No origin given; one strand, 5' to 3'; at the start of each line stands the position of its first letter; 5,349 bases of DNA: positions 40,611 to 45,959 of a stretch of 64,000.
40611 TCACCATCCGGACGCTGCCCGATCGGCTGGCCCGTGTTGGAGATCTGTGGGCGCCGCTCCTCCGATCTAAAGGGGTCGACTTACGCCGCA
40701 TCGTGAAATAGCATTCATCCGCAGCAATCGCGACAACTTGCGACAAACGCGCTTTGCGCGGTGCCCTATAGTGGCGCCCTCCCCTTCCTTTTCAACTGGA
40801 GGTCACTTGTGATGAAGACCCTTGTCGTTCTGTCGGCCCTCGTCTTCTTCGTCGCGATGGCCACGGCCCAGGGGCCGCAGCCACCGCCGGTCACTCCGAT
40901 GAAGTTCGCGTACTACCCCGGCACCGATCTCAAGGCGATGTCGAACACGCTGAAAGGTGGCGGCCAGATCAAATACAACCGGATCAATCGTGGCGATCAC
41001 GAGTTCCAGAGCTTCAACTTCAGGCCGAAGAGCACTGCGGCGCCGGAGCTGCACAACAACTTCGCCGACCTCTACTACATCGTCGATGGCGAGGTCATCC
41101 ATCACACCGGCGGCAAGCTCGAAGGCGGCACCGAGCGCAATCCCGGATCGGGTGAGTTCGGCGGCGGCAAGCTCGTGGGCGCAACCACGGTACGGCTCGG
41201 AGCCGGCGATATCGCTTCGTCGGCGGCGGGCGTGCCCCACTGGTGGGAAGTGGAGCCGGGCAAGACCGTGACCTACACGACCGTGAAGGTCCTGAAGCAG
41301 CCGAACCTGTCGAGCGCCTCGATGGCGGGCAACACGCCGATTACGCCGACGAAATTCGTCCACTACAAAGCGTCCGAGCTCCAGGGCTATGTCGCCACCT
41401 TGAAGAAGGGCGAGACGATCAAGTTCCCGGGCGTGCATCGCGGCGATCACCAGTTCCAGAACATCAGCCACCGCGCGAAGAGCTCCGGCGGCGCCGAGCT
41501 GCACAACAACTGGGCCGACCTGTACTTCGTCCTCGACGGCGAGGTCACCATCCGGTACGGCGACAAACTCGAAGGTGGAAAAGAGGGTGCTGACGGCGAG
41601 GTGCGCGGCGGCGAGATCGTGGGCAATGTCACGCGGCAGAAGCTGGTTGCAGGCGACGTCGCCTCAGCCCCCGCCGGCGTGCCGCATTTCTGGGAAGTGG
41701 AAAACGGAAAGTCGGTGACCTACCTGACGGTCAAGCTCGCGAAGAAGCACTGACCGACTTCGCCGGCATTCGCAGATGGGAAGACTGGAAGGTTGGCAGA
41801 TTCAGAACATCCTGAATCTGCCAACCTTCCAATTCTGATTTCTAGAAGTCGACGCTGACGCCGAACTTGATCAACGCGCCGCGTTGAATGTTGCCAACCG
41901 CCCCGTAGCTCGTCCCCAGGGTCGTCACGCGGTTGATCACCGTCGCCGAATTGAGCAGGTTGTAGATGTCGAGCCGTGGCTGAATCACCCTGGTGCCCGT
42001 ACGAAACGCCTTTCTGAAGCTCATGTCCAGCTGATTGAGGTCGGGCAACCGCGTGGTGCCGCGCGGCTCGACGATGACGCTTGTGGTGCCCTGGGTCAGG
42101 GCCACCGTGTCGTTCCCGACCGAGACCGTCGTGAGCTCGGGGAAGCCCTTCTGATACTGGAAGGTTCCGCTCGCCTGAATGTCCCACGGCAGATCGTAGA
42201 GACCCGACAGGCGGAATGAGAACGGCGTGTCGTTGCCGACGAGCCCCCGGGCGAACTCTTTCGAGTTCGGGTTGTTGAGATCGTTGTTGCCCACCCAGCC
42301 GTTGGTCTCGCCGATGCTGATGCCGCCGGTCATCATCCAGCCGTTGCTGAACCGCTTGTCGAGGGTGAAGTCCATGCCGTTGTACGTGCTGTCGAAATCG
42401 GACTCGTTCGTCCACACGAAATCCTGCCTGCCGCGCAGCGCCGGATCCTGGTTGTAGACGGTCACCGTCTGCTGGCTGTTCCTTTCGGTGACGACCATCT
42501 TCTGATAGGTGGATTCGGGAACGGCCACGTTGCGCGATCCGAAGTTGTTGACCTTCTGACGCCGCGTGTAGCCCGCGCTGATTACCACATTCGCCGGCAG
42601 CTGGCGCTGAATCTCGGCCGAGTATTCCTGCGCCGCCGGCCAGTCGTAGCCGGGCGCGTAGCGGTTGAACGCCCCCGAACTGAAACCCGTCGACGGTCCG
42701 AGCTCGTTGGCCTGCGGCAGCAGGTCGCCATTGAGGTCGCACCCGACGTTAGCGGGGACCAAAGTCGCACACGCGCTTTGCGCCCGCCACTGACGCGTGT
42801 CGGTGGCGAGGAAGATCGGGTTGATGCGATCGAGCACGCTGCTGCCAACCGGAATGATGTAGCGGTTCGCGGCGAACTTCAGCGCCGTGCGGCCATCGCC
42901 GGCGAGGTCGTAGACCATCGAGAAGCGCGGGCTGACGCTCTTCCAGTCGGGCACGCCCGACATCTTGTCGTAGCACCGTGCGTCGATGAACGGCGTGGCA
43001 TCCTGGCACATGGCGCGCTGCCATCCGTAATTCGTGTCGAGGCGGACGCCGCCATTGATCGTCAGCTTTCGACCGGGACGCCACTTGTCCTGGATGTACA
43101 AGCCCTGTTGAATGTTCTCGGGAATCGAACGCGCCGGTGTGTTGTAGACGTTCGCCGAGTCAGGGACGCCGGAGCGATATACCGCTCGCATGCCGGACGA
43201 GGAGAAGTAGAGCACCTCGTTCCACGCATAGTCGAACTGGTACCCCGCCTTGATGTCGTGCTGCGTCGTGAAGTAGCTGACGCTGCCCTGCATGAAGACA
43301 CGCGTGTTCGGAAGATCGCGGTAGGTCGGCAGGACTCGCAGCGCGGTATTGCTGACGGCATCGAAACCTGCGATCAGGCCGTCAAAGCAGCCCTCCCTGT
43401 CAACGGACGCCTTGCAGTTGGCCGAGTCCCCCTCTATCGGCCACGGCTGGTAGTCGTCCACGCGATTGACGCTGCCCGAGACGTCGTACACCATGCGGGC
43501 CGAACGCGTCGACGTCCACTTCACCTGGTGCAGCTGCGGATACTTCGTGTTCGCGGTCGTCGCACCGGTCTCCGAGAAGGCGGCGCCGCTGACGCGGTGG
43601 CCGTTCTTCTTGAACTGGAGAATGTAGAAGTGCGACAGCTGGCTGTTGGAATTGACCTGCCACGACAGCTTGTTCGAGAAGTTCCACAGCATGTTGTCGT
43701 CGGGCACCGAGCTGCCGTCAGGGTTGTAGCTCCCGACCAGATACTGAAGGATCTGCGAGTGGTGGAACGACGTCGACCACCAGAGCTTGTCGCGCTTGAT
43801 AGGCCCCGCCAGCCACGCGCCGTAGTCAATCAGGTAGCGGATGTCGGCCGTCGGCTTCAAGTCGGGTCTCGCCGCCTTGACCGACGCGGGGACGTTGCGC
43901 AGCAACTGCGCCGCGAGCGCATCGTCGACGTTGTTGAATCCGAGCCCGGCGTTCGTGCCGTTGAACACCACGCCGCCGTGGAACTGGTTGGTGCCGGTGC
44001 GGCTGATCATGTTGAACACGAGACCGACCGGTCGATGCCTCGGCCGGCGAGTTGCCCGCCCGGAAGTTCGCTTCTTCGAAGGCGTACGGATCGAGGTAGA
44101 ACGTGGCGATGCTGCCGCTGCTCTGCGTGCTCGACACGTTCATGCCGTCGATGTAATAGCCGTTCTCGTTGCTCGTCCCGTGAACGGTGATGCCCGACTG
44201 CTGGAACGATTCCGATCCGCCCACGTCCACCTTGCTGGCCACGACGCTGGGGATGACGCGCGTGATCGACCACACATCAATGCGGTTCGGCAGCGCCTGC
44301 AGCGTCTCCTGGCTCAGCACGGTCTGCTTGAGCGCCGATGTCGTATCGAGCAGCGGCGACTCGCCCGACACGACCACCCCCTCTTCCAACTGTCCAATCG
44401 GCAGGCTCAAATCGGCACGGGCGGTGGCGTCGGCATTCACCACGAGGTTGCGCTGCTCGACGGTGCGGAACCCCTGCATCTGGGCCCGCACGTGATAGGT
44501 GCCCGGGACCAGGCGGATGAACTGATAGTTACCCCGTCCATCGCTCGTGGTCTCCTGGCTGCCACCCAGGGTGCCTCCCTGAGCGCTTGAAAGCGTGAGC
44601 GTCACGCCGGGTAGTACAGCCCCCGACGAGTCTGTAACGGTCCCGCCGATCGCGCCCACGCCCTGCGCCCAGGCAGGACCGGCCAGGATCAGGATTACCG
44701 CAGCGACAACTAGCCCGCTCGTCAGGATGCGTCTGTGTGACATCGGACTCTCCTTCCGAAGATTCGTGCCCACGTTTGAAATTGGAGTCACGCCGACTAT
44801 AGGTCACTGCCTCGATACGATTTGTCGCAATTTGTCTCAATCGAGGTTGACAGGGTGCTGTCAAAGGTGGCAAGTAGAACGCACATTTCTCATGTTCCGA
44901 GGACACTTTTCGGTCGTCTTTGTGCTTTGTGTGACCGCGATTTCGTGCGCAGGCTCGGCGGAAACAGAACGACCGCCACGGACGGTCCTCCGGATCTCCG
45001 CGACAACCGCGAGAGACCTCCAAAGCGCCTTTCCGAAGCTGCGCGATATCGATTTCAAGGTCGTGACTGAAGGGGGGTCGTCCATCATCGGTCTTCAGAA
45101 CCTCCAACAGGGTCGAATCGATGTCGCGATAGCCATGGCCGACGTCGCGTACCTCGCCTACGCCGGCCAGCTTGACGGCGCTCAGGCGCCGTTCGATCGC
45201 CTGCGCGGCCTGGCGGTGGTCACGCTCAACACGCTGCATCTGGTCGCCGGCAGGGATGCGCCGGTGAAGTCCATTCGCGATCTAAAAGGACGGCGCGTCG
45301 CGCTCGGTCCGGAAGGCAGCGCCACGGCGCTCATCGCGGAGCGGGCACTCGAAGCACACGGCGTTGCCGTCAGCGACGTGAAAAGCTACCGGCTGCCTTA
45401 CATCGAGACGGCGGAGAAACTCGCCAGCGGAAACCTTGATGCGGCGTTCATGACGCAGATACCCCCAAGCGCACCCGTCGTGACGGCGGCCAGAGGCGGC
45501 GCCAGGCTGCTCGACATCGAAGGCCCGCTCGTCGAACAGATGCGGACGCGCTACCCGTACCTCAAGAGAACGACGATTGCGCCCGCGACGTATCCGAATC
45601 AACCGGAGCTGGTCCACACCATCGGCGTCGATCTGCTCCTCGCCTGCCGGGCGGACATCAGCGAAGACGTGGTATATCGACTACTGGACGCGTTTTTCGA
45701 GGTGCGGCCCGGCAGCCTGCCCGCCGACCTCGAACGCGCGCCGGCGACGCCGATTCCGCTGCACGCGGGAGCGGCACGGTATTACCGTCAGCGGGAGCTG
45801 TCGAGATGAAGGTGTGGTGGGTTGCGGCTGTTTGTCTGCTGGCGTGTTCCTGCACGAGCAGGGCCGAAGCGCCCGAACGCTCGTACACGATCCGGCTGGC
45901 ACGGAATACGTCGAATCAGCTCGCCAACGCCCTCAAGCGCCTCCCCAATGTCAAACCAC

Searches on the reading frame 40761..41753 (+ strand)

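Call 85: search_protein_families(library=pfam, proteins=[window:40761-41753:+], max_evalue=0.00001)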
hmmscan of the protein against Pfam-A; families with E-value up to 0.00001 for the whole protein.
window:40761-41753:+ (330 aa): 1 family
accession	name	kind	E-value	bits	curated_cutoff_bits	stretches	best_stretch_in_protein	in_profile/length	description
PF07883.17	Cupin_2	-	6.2e-11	42.3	27.2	0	291-324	36-69/70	Cupin domain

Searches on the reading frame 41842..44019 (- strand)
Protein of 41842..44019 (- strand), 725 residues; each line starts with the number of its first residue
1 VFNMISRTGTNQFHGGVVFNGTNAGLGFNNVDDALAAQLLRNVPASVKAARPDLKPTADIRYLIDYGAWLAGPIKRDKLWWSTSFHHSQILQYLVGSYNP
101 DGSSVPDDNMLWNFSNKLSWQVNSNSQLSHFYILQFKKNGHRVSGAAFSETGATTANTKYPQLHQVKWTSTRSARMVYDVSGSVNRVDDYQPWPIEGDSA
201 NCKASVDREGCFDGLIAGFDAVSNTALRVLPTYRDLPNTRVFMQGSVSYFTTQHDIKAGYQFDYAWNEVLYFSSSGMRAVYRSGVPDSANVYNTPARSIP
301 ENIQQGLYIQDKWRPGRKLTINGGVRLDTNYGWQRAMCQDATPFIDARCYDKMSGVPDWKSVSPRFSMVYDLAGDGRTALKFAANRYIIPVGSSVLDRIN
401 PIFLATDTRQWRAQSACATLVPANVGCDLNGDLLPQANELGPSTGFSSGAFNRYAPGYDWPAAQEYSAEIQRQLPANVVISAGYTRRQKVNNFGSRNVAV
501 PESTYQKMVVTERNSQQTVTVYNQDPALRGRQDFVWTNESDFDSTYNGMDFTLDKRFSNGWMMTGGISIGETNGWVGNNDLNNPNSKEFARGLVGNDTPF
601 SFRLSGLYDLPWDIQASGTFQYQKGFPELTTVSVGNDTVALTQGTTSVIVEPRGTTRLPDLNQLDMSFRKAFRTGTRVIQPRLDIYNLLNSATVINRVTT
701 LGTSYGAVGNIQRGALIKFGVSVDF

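Call 85: search_protein_families(library=pfam, proteins=[window:41842-44019:-], max_evalue=0.00001)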
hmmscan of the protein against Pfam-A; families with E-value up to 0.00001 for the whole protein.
window:41842-44019:- (725 aa): 1 family
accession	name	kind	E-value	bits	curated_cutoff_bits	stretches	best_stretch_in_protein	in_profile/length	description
PF25183.1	OMP_b-brl_4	-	1.9e-41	142.8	30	1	110-612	153-679/838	Outer membrane beta barrel domain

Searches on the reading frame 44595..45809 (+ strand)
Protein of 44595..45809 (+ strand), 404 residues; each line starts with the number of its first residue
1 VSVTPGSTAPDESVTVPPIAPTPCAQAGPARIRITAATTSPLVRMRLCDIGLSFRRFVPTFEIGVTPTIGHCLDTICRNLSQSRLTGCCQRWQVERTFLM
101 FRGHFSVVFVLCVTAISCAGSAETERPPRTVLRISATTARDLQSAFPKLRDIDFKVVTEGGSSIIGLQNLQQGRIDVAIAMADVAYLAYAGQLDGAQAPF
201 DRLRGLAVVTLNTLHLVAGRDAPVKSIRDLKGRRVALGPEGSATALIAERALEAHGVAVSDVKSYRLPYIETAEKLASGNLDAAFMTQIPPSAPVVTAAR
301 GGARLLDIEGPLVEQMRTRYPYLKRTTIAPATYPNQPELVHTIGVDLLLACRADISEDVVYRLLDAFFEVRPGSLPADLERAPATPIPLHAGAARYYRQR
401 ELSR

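Call 85: search_protein_families(library=pfam, proteins=[window:44595-45809:+], max_evalue=0.00001)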
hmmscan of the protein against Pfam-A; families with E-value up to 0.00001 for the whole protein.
window:44595-45809:+ (404 aa): 4 families
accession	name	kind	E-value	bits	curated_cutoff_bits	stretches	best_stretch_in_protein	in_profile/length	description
PF16868.10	NMT1_3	-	6.7e-47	160.9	27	1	148-398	27-286/289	NMT1-like family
PF09084.16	NMT1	-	1.4e-09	38.6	20.5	1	206-286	67-146/216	NMT1/THI5 like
PF13379.11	NMT1_2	-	1.6e-07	31.8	24.7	1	166-286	48-178/252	NMT1-like family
PF12974.12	Phosphonate-bd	-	2e-07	31.1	27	1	168-286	44-162/242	ABC transporter, phosphonate, periplasmic substrate-binding protein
